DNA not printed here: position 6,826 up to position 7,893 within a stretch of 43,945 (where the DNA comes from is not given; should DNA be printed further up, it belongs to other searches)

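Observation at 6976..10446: HydBC/Bfu-type NuoE-NuoF-(truncated NuoG) flavin module inserted between acsA/cooF and acsB of the CODH/ACS operon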

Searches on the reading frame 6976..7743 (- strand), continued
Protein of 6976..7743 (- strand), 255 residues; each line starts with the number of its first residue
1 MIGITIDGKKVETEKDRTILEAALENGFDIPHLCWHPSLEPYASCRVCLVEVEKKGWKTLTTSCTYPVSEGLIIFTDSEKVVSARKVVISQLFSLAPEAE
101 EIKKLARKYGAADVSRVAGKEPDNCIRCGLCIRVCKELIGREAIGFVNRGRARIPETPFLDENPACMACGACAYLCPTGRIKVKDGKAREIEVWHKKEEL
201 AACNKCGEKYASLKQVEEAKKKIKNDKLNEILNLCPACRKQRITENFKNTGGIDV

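Call 26: search_protein_families(library=pfam, proteins=[L030:5577-7385:+, L071:7060-9234:+, L071:4226-6310:+, L017:5427-6593:+, L017:6596-7561:+, L017:1676-3391:+, L028:7469-8890:+, L028:5104-7458:+, L028:9367-11811:+, L007:1506-2545:+], max_evalue=0.00001)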
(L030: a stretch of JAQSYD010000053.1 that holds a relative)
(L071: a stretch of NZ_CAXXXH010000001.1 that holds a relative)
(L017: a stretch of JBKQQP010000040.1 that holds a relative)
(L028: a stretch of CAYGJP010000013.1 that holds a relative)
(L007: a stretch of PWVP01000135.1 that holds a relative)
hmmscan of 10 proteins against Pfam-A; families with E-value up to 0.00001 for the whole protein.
L030:5577-7385:+ (602 aa): 2 families
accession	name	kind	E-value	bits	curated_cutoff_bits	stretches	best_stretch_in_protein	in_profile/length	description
PF01314.23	AFOR_C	-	4.8e-153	510.3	27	1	219-600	2-385/385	Aldehyde ferredoxin oxidoreductase, domains 2 & 3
PF02730.20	AFOR_N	-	3.1e-85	285.4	29.8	1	6-204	1-198/199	Aldehyde ferredoxin oxidoreductase, N-terminal domain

L071:7060-9234:+ (724 aa): 9 families
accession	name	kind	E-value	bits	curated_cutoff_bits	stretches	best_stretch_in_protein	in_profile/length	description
PF07992.20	Pyr_redox_2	-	3.4e-33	115.8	26.1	1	209-506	2-290/291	Pyridine nucleotide-disulphide oxidoreductase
PF14691.11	Fer4_20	-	4.7e-20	71.9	25.8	1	115-195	29-112/113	Dihydroprymidine dehydrogenase domain II, 4Fe-4S cluster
PF13738.12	Pyr_redox_3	-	7.8e-12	45.5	30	1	336-491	161-305/305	Pyridine nucleotide-disulphide oxidoreductase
PF00070.33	Pyr_redox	-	1.8e-11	44.8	22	1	341-410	1-74/82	Pyridine nucleotide-disulphide oxidoreductase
PF12838.12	Fer4_7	-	9.6e-09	36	27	1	591-646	2-52/52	4Fe-4S dicluster domain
PF13187.11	Fer4_9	-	9e-08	32.5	27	1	591-647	2-52/52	4Fe-4S dicluster domain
PF13450.12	NAD_binding_8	-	4.5e-07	30.5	21.9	1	212-246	1-35/68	NAD(P)-binding Rossmann-like domain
PF00037.32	Fer4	-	1.2e-06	28.5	21.1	1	627-647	3-23/24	4Fe-4S binding domain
PF01946.23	Thi4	-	5.1e-06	26.3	26.2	0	210-274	20-84/235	Thi4 family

L071:4226-6310:+ (694 aa): 3 families
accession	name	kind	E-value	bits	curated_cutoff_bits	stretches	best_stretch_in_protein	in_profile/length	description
PF00384.28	Molybdopterin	-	1.6e-51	175.9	24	1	59-482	1-352/353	Molybdopterin oxidoreductase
PF01568.27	Molydop_binding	-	6e-18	65.3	26.8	1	572-687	1-109/110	Molydopterin dinucleotide binding domain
PF04879.21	Molybdop_Fe4S4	-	5.7e-13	49.1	22.7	1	3-55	2-54/55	Molybdopterin oxidoreductase Fe4S4 domain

L017:5427-6593:+ (388 aa): 3 families
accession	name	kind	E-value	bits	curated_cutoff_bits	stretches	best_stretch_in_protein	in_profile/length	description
PF01855.24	POR_N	-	4.1e-65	220.2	27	1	16-237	2-228/231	Pyruvate flavodoxin/ferredoxin oxidoreductase, thiamine diP-bdg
PF17147.9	PFOR_II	-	3.6e-27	95.1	27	1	261-365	1-102/102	Pyruvate:ferredoxin oxidoreductase core domain II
PF02780.25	Transketolase_C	-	6.8e-13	49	25.9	1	259-348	8-97/124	Transketolase, C-terminal domain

L017:6596-7561:+ (321 aa): 1 family
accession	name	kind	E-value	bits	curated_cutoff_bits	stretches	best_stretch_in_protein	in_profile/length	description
PF02775.26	TPP_enzyme_C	-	7.7e-21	74.9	21.9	1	55-223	2-151/151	Thiamine pyrophosphate enzyme, C-terminal TPP binding domain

L017:1676-3391:+ (571 aa): 10 families
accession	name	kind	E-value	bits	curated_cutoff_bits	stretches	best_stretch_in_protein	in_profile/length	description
PF13177.12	DNA_pol3_delta2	-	1.1e-49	169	27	1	20-178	1-160/161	DNA polymerase III, delta subunit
PF12169.13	DNA_pol3_gamma3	-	7e-23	81.4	24.4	1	233-363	2-132/143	DNA polymerase III subunits gamma and tau domain III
PF00004.35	AAA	-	4.9e-13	50.1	21.2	1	42-172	2-125/131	ATPase family associated with various cellular activities (AAA)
PF22608.2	DNAX_ATPase_lid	-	7.1e-12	45.4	27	1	182-228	1-47/49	DNA polymerase III clamp loader subunit, ATPase lid domain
PF13604.12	AAA_30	-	1.6e-08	35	27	1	40-153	20-122/191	AAA domain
PF05496.18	RuvB_N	-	2.8e-08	34.1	27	1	11-75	2-70/159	Holliday junction DNA helicase RuvB P-loop domain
PF07728.20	AAA_5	-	1e-07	32.5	22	1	41-149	2-96/139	AAA domain (dynein-related subfamily)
PF13401.12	AAA_22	-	1.8e-07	31.9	27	1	42-161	9-128/130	AAA domain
PF06068.19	TIP49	-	5.2e-07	29.6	23.8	0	124-159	279-314/347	TIP49 P-loop domain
PF13191.12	AAA_16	-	4.7e-06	27.6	32.6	0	17-96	1-85/167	AAA ATPase domain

L028:7469-8890:+ (473 aa): 9 families
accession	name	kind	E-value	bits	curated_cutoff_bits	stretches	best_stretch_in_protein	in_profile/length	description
PF04432.18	FrhB_FdhB_C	-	2.4e-35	122.1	23.3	1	292-429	2-137/150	Coenzyme F420 hydrogenase/dehydrogenase, beta subunit C terminus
PF13510.11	Fer2_4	-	1.4e-20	73.5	22.8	1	6-85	2-81/82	2Fe-2S iron-sulfur cluster binding domain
PF12838.12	Fer4_7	-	3.4e-10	40.7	27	1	132-186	2-51/52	4Fe-4S dicluster domain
PF00037.32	Fer4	-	1.7e-08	34.4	21.1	1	170-186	5-21/24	4Fe-4S binding domain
PF14697.11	Fer4_21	-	2.3e-08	34.5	35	1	129-185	5-53/59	4Fe-4S dicluster domain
PF00111.32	Fer2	-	9.8e-08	32.3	21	1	12-61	3-50/77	2Fe-2S iron-sulfur cluster binding domain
PF13187.11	Fer4_9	-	1.2e-06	28.8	27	0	131-186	1-50/52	4Fe-4S dicluster domain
PF13237.11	Fer4_10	-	2.8e-06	27.6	25.5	0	129-184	6-53/53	4Fe-4S dicluster domain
PF13183.11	Fer4_8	-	4.4e-06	27.6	27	0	130-186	3-67/68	4Fe-4S dicluster domain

L028:5104-7458:+ (784 aa): 5 families
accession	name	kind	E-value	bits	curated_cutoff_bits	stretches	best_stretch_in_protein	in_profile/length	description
PF03063.25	Prismane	-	2.9e-62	211.4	27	2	162-654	130-486/513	Prismane/CO dehydrogenase family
PF13237.11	Fer4_10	-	4.8e-08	33.2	25.5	1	403-458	3-53/53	4Fe-4S dicluster domain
PF12838.12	Fer4_7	-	1.9e-07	31.9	27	1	408-460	1-51/52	4Fe-4S dicluster domain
PF13187.11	Fer4_9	-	4.1e-07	30.4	27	1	409-460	2-50/52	4Fe-4S dicluster domain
PF13183.11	Fer4_8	-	9.9e-06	26.4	27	0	407-461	3-68/68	4Fe-4S dicluster domain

L028:9367-11811:+ (814 aa): 9 families
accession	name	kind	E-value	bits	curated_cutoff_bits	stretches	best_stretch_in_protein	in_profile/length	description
PF01512.22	Complex1_51K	-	2.7e-43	147.9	31.2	1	179-350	1-149/150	Nuo51 FMN-binding domain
PF10589.14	NADH_4Fe-4S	-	1.3e-32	112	23.5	1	461-545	1-85/85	NADH-ubiquinone oxidoreductase-F iron-sulfur binding region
PF02552.22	CO_dh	-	1.5e-22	80.6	21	1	636-802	5-164/168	CO dehydrogenase beta subunit/acetyl-CoA synthase epsilon subunit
PF01257.25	2Fe-2S_thioredx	-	1.1e-09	38.7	24.8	1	19-101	59-143/145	Thioredoxin-like [2Fe-2S] ferredoxin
PF00037.32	Fer4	-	7.1e-09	35.6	21.1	0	593-610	2-19/24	4Fe-4S binding domain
PF14697.11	Fer4_21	-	5.4e-07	30.1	35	1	564-610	3-52/59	4Fe-4S dicluster domain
PF10531.15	SLBB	-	2.6e-06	27.6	27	1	374-423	2-54/55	SLBB domain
PF12797.12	Fer4_2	-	5.9e-06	26.3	24.5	0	592-610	3-21/22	4Fe-4S binding domain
PF12838.12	Fer4_7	-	6.8e-06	26.9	27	1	568-611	1-50/52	4Fe-4S dicluster domain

L007:1506-2545:+ (346 aa): 1 family
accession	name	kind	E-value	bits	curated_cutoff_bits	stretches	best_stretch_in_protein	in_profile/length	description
PF03063.25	Prismane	-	1.6e-86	291.5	27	1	48-345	1-292/513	Prismane/CO dehydrogenase family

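Call 31: search_solved_structures(query=window:6976-7743:-, max_evalue=0.00001, show_alignments=3)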
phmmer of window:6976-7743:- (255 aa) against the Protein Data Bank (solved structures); distinct sequences matched with E-value up to 0.00001: 72 (the best 60 are shown).
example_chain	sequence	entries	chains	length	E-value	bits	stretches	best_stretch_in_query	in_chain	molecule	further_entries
9mqx_A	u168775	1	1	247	8.2e-47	163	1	2-248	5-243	NADH:ubiquinone oxidoreductase chain G-like protein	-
9bov_A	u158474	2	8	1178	9.4e-34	120.2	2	2-94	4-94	Molybdopterin oxidoreductase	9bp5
8oh5_C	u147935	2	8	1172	8.8e-31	110.4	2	2-92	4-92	Formate dehydrogenase-O, major subunit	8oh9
8a6t_A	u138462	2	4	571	1.5e-28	103.1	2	1-94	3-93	Electron bifurcating hydrogenase subunit HydA1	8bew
7q5y_A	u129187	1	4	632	3.6e-23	85.5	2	3-95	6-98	NADH dehydrogenase I chain G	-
7t2r_A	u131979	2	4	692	1.3e-22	83.7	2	2-94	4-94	NiFe hydrogenase subunit A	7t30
7p5h_A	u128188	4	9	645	5.4e-22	81.6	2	108-192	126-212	Fe-hydrogenase, subunit alpha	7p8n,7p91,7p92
7q4v_A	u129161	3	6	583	2.5e-21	79.5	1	4-186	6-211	Iron hydrogenase HydA1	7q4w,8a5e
6tg9_A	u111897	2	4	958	3e-21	79.2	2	3-90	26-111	Formate dehydrogenase subunit alpha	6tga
9wxb_B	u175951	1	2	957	1.2e-20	77.3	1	3-90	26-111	Formate dehydrogenase alpha subunit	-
5xf9_B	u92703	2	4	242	1.1e-19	74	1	5-94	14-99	NAD-reducing hydrogenase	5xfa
6gcs_A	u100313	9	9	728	1.3e-19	73.9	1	2-93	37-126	75-KDA PROTEIN (NUAM) | Subunit NUAM of NADH:Ubiquinone Oxidoreductase (Complex I) | NADH-ubiquinone oxidoreductase 78 kDa subunit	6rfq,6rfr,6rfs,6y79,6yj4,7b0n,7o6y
7vw6_A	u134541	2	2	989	1.9e-19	73.3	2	3-99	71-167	Formate dehydrogenase | Tungsten-containing formate dehydrogenase alpha subunit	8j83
7e5z_A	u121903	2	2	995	1.9e-19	73.3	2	3-99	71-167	Formate dehydrogenase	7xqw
7zm7_A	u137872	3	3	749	2.7e-17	66.3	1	3-93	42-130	NADH-ubiquinone oxidoreductase-like protein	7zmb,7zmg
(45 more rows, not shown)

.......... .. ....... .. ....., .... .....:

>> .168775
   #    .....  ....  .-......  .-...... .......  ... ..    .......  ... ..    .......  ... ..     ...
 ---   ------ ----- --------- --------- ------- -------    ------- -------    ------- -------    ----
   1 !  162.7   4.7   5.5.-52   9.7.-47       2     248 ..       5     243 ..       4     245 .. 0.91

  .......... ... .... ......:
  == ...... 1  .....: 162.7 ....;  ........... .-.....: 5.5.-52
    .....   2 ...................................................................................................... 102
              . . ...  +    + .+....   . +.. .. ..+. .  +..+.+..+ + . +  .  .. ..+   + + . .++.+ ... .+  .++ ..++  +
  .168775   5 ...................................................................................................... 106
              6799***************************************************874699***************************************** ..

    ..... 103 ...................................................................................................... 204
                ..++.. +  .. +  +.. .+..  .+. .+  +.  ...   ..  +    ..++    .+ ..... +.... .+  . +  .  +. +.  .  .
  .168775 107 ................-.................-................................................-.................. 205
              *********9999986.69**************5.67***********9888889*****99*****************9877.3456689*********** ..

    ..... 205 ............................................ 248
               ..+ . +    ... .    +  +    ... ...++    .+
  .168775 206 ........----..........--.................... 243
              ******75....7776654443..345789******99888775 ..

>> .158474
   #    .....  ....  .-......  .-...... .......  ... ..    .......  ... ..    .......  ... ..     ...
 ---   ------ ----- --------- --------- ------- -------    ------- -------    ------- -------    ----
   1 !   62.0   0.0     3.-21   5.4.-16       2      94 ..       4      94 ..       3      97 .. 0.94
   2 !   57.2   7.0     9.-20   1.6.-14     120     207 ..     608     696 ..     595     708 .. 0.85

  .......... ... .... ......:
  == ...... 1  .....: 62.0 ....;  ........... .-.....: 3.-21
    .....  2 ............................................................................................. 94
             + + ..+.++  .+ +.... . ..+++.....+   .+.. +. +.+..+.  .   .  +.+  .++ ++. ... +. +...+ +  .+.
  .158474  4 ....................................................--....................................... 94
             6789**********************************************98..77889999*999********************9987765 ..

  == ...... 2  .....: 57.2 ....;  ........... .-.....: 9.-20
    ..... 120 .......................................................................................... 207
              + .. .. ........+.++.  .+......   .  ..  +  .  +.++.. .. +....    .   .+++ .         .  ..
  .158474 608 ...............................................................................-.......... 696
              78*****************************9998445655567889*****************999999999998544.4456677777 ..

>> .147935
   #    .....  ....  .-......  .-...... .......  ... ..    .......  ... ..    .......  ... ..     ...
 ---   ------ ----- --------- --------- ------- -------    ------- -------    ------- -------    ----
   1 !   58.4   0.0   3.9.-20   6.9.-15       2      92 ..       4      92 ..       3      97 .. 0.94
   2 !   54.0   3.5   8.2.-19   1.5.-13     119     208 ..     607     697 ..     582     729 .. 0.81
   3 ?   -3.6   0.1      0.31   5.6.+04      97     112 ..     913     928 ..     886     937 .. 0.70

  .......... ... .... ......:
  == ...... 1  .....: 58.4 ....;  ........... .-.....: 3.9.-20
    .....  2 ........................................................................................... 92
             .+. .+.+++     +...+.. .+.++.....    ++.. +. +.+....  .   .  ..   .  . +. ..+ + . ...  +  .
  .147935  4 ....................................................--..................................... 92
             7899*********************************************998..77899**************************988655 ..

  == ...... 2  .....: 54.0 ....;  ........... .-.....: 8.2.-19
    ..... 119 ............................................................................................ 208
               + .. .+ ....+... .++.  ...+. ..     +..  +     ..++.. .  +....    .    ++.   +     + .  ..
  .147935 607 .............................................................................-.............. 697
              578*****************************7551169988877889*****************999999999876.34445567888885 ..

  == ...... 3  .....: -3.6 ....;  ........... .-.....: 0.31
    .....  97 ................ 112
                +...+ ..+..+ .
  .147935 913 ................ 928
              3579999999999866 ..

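Call 43: find_encoding_contigs(protein=P0006, flank=9000, max_places=1)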
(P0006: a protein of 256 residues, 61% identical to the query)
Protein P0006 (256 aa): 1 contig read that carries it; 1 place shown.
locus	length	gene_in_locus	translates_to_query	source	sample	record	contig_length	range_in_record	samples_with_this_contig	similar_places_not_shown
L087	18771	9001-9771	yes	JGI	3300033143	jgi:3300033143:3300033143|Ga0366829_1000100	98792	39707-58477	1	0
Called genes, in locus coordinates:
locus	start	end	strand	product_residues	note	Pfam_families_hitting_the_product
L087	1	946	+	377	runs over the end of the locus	PF01960:ArgJ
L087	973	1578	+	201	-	PF01300:Sua5_yciO_yrdC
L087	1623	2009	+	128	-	PF01451:LMWPc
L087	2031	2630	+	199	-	PF01797:Y1_Tnp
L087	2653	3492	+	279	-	PF10609:ParA (weak), PF13479:AAA_24 (weak), PF13614:AAA_31, PF00142:Fer4_NifH (weak), PF01656:CbiA, PF02374:ArsA_ATPase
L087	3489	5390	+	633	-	PF03063:Prismane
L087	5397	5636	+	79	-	-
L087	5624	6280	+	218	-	PF08843:AbiEii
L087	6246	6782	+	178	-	PF14697:Fer4_21 (faint), PF13247:Fer4_11, PF12838:Fer4_7 (weak), PF13187:Fer4_9 (weak), PF25160:LdpA_Fe-S-bd (weak), PF12837:Fer4_6 (weak), PF00037:Fer4 (weak), PF12838:Fer4_7 (weak), +4 more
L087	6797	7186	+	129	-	PF01257:2Fe-2S_thioredx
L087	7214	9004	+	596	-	PF01257:2Fe-2S_thioredx (weak), PF01512:Complex1_51K, PF10531:SLBB (weak), PF10589:NADH_4Fe-4S, PF00037:Fer4 (weak), PF13237:Fer4_10 (weak), PF14697:Fer4_21, PF12838:Fer4_7 (weak), +3 more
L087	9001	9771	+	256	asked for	PF00111:Fer2, PF13510:Fer2_4, PF13187:Fer4_9 (faint), PF14697:Fer4_21 (faint), PF13237:Fer4_10 (faint), PF12838:Fer4_7 (weak)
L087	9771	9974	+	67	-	PF10133:CooT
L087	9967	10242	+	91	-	PF26551:DUF8180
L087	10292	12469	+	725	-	PF18537:CODH_A_N, PF03598:CdhC, PF19436:ACS_CODH_B_C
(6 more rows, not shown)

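Call 44: find_encoding_contigs(protein=P0009, flank=9000, max_places=1)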
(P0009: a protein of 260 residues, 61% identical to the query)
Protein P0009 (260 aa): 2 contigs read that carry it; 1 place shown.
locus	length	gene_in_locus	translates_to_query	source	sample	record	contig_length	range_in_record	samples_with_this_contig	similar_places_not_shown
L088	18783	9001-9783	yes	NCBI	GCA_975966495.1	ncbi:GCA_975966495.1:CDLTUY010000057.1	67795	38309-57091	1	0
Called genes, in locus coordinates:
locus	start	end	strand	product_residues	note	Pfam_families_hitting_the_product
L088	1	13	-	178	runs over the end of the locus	PF10543:ORF6N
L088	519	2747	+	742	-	PF06739:SBBP, PF01839:FG-GAP (faint), PF06739:SBBP, PF13517:FG-GAP_3 (faint), PF06739:SBBP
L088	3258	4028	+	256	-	PF00142:Fer4_NifH (faint), PF01656:CbiA, PF02374:ArsA_ATPase (weak), PF10609:ParA (weak), PF13614:AAA_31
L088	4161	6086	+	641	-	PF03063:Prismane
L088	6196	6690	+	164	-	PF12797:Fer4_2 (weak), PF13187:Fer4_9 (weak), PF13237:Fer4_10 (weak), PF13247:Fer4_11, PF25160:LdpA_Fe-S-bd (weak), PF12838:Fer4_7 (weak), PF00037:Fer4 (weak), PF12838:Fer4_7 (weak), +5 more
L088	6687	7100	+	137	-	PF01257:2Fe-2S_thioredx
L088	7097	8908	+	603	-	PF01257:2Fe-2S_thioredx, PF01512:Complex1_51K, PF10531:SLBB (weak), PF10589:NADH_4Fe-4S, PF13237:Fer4_10 (weak), PF00037:Fer4, PF12838:Fer4_7, PF14697:Fer4_21, +4 more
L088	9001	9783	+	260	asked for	PF00111:Fer2, PF13510:Fer2_4, PF12838:Fer4_7 (weak)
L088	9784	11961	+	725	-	PF18537:CODH_A_N, PF03598:CdhC, PF19436:ACS_CODH_B_C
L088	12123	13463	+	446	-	PF04060:FeS, PF03599:CdhD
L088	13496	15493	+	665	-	PF00111:Fer2, PF17650:RACo_linker, PF17651:Raco_middle, PF14574:RACo_C_ter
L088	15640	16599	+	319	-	PF03599:CdhD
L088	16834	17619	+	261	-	PF00809:Pterin_bind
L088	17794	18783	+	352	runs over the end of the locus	PF00890:FAD_binding_2 (weak), PF01266:DAO (weak), PF01494:FAD_binding_3 (weak), PF01946:Thi4 (weak), PF03486:HI0933_like (faint), PF07992:Pyr_redox_2, PF12831:FAD_oxidored (weak), PF13450:NAD_binding_8, +2 more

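Call 45: find_encoding_contigs(protein=P0011, flank=9000, max_places=1)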
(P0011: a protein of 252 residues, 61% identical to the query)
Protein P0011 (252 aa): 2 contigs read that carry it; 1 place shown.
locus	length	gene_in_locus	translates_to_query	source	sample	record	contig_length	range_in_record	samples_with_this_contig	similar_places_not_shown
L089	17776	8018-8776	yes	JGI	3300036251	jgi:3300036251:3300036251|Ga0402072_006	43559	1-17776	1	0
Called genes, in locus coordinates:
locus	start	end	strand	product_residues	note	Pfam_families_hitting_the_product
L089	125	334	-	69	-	-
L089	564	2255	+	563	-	PF01839:FG-GAP (faint)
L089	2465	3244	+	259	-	PF00142:Fer4_NifH (faint), PF01656:CbiA, PF02374:ArsA_ATPase, PF10609:ParA (faint), PF13614:AAA_31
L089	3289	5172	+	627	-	PF03063:Prismane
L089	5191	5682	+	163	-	PF12797:Fer4_2 (faint), PF12837:Fer4_6 (faint), PF13237:Fer4_10 (faint), PF13484:Fer4_16 (faint), PF13247:Fer4_11, PF25160:LdpA_Fe-S-bd (weak), PF12838:Fer4_7 (weak), PF00037:Fer4 (weak), +4 more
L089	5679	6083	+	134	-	PF01257:2Fe-2S_thioredx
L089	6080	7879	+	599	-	PF01257:2Fe-2S_thioredx (weak), PF01512:Complex1_51K, PF10531:SLBB, PF10589:NADH_4Fe-4S, PF00037:Fer4 (weak), PF12837:Fer4_6 (weak), PF14697:Fer4_21, PF12838:Fer4_7, +3 more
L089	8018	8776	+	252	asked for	PF00111:Fer2, PF13510:Fer2_4, PF13237:Fer4_10 (faint), PF14697:Fer4_21, PF12838:Fer4_7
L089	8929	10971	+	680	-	PF18537:CODH_A_N, PF03598:CdhC, PF19436:ACS_CODH_B_C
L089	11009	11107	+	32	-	PF19436:ACS_CODH_B_C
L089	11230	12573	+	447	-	PF04060:FeS, PF03599:CdhD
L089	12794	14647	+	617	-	PF00111:Fer2, PF17650:RACo_linker, PF17651:Raco_middle, PF14574:RACo_C_ter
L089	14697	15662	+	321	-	PF03599:CdhD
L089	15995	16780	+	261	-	PF00809:Pterin_bind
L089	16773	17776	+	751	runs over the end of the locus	PF06739:SBBP (weak)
